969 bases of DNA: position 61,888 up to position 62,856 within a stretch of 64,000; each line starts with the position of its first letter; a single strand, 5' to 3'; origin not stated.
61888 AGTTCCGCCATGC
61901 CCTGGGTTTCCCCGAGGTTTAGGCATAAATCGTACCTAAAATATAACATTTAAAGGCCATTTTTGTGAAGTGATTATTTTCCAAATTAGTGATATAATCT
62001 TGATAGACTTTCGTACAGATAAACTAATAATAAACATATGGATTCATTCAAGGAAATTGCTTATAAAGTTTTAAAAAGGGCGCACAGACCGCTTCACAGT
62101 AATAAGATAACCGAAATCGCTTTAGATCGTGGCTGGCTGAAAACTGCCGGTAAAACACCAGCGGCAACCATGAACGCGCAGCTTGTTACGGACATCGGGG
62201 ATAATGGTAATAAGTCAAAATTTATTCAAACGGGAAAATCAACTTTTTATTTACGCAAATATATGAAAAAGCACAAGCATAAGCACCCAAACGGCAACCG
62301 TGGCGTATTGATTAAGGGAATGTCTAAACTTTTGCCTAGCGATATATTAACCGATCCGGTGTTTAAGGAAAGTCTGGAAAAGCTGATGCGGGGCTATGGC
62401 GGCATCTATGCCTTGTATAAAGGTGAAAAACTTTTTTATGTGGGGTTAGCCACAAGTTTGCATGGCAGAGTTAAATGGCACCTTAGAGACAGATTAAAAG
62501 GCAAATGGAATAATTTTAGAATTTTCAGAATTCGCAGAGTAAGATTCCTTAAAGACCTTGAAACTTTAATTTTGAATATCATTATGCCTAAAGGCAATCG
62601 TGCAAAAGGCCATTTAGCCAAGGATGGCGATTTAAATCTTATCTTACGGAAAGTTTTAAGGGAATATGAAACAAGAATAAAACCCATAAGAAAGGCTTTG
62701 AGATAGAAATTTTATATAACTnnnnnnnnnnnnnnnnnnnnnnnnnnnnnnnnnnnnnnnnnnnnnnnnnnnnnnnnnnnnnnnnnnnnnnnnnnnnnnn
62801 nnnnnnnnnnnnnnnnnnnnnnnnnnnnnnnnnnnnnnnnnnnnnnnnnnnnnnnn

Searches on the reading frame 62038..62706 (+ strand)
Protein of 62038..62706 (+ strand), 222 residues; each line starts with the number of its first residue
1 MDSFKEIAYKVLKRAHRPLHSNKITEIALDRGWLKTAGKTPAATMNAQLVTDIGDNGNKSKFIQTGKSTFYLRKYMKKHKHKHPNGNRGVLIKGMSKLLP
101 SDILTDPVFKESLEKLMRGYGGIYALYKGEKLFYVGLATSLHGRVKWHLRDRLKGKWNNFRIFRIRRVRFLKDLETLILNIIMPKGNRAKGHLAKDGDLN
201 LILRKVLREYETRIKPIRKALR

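Call 56: search_protein_families(library=pfam, proteins=[window:62038-62706:+], max_evalue=0.001)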
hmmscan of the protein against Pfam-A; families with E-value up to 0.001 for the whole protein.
window:62038-62706:+ (222 aa): 2 families
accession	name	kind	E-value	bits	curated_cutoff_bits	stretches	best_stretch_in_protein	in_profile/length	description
PF05066.19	HARE-HTH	-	8.5e-17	61.8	25.9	1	3-73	2-69/71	HB1, ASXL, restriction endonuclease HTH domain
PF20815.3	GIY_YIG_2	-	0.00011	22.6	22.4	0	128-158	29-62/153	GIY-YIG catalytic domain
